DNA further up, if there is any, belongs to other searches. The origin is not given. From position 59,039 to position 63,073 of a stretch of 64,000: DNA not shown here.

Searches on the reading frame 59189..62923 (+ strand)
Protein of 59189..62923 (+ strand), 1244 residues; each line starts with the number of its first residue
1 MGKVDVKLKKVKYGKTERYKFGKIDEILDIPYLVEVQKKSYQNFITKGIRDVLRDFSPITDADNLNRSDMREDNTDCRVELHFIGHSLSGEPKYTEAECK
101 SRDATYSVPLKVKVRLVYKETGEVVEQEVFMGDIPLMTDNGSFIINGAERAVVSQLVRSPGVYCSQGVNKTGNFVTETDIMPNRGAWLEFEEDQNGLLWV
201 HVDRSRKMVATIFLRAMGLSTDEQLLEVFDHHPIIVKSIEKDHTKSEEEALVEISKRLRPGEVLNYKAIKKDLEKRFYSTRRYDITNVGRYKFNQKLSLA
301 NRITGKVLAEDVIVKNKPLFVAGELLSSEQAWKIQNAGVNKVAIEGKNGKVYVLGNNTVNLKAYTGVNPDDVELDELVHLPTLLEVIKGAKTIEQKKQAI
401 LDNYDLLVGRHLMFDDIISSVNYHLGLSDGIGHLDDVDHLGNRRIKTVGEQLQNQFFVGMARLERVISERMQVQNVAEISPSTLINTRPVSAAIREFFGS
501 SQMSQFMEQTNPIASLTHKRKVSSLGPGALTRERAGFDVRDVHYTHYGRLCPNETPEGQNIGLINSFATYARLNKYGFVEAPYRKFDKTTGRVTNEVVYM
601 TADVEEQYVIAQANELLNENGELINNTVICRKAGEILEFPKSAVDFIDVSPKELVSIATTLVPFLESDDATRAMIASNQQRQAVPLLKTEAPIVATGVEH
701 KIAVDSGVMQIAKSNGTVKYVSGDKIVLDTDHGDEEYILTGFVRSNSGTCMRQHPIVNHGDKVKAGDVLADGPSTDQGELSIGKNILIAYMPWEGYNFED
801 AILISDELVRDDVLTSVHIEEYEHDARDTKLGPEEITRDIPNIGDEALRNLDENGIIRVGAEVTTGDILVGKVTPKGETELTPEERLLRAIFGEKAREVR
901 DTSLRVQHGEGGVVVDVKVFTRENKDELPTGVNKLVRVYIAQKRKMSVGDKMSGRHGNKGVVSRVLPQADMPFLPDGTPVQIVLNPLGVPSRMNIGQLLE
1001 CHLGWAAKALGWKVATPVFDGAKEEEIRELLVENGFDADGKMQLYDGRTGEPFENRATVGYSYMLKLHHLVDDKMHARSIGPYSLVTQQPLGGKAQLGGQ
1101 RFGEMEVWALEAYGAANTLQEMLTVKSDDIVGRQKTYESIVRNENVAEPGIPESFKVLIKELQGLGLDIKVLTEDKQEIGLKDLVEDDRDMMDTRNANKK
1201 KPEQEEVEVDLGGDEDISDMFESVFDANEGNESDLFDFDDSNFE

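Call 47: search_protein_families(library=pfam, proteins=[window:59189-62923:+], max_evalue=0.0001)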
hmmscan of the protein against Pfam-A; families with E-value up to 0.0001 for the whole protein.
window:59189-62923:+ (1244 aa): 6 families
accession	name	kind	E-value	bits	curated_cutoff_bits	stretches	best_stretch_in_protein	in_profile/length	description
PF00562.33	RNA_pol_Rpb2_6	-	7.3e-140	466.8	23.4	1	711-1096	1-373/373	RNA polymerase Rpb2, domain 6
PF04560.25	RNA_pol_Rpb2_7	-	1.9e-28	99.1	32.1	1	1098-1173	1-86/87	RNA polymerase Rpb2, domain 7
PF04565.21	RNA_pol_Rpb2_3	-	6.8e-28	97.1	21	1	505-572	1-67/68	RNA polymerase Rpb2, domain 3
PF04561.19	RNA_pol_Rpb2_2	-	5.3e-26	91.9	21.7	1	158-304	1-152/190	RNA polymerase Rpb2, domain 2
PF10385.14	RNA_pol_Rpb2_45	-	1.6e-24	86.1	28.2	1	583-650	1-66/66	RNA polymerase beta subunit external 1 domain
PF04563.20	RNA_pol_Rpb2_1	-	8.2e-18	65.1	28.2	1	32-491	1-202/203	RNA polymerase beta subunit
